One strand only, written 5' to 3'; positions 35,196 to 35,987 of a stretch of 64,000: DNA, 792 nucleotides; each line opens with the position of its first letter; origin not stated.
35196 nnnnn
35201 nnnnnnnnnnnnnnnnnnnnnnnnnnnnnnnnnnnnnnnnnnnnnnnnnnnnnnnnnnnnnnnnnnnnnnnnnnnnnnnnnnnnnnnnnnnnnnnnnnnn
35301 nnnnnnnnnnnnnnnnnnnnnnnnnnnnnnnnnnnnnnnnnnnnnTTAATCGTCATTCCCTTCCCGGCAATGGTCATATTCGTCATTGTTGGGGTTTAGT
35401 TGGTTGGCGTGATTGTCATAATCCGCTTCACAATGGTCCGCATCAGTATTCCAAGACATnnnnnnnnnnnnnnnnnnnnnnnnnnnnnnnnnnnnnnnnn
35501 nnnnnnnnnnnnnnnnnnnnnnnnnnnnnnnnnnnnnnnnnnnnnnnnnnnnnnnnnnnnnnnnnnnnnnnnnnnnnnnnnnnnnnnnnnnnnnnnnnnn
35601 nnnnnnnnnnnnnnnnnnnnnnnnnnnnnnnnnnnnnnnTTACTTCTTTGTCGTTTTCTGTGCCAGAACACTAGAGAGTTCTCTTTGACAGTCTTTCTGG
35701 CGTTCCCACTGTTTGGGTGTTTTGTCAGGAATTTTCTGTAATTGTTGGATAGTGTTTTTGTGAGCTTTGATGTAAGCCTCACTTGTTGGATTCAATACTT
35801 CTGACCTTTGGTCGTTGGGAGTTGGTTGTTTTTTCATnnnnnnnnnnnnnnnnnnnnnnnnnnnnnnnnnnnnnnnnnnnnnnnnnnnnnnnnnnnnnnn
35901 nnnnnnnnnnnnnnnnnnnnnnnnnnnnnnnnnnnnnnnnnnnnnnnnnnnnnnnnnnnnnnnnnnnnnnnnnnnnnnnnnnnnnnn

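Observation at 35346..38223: AT-rich, tRNA-Asp-adjacent four-gene operon: 756-aa nuclease-like/TPR protein plus three micro-ORFs (best candidate for an undescribed system)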

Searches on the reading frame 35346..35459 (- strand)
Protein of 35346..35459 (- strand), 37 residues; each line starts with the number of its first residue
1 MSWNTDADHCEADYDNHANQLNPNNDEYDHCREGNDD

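Call 4: search_protein_families(library=pfam, proteins=[window:35346-35459:-], max_evalue=1)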
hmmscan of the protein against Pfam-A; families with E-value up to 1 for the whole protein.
window:35346-35459:- (37 aa): 1 family
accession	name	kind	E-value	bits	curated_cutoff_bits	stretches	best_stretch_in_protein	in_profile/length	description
PF01894.22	UPF0047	-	0.073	13.7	27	1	8-36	39-67/117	Uncharacterised protein family UPF0047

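Call 5: search_protein_families(library=padloc, proteins=[window:35346-35459:-], max_evalue=1)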
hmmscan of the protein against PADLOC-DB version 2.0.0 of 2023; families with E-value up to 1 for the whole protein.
window:35346-35459:- (37 aa): 0 families

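Call 6: search_protein_families(library=ncbifam, proteins=[window:35346-35459:-], max_evalue=1)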
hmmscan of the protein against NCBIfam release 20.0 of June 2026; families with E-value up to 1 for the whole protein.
window:35346-35459:- (37 aa): 0 families

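Call 74: search_dna_similar(query=window:35349-35459:-, collection=phages, mode=protein, max_evalue=1, max_rows=25)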
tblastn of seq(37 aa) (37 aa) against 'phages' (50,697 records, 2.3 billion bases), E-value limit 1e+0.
No match.

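Call 75: search_dna_similar(query=window:35349-35459:-, collection=plasmids, mode=protein, max_evalue=1, max_rows=25)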
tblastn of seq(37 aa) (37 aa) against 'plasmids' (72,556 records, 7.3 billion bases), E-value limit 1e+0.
No match.

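Call 115: predict_structure(alignment_id=A12)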
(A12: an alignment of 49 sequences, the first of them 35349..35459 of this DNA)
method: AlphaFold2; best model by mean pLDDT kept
length: 37 residues; sequences in the alignment: 49
mean_pLDDT: 64.3   pTM: 0.15
mean pLDDT of the five models: 64.3, 63.9, 61.1, 60.2, 58.5
residues with pLDDT >= 90: 0; 70-90: 3; 50-70: 34; < 50: 0
segments of 3 or more residues with pLDDT < 50: none
pLDDT, mean of each block of 10 residues (from residue 1): 68 66 63 59
secondary structure, 60 per line:
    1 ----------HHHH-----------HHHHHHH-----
elements in order: H11-14 H26-32

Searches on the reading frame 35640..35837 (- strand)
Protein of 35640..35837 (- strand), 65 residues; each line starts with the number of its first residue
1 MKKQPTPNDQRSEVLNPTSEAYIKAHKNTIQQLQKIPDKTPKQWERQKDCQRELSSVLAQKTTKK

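Call 4: search_protein_families(library=pfam, proteins=[window:35640-35837:-], max_evalue=1)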
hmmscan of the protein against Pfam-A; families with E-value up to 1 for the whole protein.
window:35640-35837:- (65 aa): 1 family
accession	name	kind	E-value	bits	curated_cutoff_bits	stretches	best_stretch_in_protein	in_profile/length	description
PF18757.6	Nmad5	-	0.0099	16.4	27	1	6-65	106-167/206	Nucleotide modification associated domain 5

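Call 5: search_protein_families(library=padloc, proteins=[window:35640-35837:-], max_evalue=1)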
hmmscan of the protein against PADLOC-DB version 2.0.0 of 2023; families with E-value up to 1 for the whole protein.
window:35640-35837:- (65 aa): 0 families

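Call 6: search_protein_families(library=ncbifam, proteins=[window:35640-35837:-], max_evalue=1)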
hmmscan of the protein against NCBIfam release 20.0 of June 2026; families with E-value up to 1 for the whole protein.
window:35640-35837:- (65 aa): 0 families
